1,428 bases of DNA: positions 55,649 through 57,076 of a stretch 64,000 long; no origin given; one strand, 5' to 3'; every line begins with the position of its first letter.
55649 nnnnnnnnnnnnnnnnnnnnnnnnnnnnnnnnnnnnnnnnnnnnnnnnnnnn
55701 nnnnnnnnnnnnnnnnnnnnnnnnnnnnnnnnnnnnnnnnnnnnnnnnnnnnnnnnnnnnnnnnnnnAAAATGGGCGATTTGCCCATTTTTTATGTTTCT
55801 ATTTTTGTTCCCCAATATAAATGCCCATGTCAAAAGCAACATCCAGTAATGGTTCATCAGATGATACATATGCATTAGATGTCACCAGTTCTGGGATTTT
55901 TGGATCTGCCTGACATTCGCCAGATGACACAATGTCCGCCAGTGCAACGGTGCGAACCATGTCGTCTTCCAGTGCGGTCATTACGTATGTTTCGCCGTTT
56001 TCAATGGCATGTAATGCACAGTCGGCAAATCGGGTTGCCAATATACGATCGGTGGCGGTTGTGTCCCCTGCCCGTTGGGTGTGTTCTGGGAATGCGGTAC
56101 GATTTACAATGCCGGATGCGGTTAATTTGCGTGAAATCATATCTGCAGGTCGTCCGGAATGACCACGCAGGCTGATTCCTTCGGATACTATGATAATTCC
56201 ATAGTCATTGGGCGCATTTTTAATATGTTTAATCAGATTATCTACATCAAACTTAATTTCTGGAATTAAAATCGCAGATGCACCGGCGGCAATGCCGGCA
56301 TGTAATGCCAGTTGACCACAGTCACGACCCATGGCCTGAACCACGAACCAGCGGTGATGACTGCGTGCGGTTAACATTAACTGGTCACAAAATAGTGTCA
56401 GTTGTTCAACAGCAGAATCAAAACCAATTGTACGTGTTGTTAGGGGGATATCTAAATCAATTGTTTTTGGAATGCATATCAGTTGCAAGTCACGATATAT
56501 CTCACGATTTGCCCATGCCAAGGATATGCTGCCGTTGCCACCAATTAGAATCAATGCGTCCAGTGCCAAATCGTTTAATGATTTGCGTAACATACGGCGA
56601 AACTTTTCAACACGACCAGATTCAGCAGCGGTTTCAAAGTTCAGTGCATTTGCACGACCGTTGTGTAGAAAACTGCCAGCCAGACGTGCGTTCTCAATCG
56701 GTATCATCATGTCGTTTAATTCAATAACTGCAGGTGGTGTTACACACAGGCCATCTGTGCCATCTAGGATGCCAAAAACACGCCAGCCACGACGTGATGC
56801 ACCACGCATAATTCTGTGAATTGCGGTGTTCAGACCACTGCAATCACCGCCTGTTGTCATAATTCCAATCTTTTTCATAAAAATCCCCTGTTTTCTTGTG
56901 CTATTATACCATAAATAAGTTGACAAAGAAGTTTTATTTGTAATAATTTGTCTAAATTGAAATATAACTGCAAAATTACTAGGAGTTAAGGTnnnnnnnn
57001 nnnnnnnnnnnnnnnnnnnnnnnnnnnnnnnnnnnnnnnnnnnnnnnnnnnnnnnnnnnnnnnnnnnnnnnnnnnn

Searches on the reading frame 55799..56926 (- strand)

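Call 54: search_protein_families(library=pfam, proteins=[window:55799-56926:-], max_evalue=0.001)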
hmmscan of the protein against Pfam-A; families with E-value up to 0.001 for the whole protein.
window:55799-56926:- (375 aa): 1 family
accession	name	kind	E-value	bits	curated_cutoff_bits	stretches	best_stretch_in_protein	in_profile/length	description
PF00365.25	PFK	-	1.6e-70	238.1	30.9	1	19-307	1-276/277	Phosphofructokinase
